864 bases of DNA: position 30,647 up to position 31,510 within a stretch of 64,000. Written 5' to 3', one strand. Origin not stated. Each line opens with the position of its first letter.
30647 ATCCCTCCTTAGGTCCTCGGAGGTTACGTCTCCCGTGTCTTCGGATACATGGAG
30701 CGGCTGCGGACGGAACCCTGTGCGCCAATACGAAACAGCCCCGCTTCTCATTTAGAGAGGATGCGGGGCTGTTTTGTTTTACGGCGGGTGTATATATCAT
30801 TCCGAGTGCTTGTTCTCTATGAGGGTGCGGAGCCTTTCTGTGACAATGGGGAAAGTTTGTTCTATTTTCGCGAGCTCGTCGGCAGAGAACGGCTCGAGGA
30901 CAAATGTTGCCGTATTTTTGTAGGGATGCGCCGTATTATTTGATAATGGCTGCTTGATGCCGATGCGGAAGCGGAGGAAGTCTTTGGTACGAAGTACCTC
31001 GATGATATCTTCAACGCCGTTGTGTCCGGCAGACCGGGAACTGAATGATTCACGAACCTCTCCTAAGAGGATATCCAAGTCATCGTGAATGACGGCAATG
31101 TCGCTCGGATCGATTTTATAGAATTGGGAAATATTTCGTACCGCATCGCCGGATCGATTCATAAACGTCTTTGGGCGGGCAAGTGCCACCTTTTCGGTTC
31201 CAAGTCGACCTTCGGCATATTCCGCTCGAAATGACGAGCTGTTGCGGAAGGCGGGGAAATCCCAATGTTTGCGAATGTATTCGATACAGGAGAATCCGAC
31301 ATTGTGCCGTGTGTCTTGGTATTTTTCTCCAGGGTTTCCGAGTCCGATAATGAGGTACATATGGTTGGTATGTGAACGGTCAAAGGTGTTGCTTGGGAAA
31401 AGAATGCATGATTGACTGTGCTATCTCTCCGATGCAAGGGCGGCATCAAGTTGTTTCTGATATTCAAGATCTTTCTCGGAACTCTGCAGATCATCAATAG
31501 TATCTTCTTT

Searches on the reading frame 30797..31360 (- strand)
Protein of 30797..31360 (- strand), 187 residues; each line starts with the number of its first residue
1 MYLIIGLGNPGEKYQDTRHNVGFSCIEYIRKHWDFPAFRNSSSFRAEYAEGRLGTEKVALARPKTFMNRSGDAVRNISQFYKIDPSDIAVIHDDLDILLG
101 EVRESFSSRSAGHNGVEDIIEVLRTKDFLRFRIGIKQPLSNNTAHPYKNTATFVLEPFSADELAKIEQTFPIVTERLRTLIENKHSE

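Call 61: search_protein_families(library=pfam, proteins=[window:30797-31360:-], max_evalue=0.001)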
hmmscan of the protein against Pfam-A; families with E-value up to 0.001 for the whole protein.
window:30797-31360:- (187 aa): 1 family
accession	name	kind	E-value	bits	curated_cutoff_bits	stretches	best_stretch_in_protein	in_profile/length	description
PF01195.25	Pept_tRNA_hydro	-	2.5e-53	181.1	27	1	3-183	1-173/183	Peptidyl-tRNA hydrolase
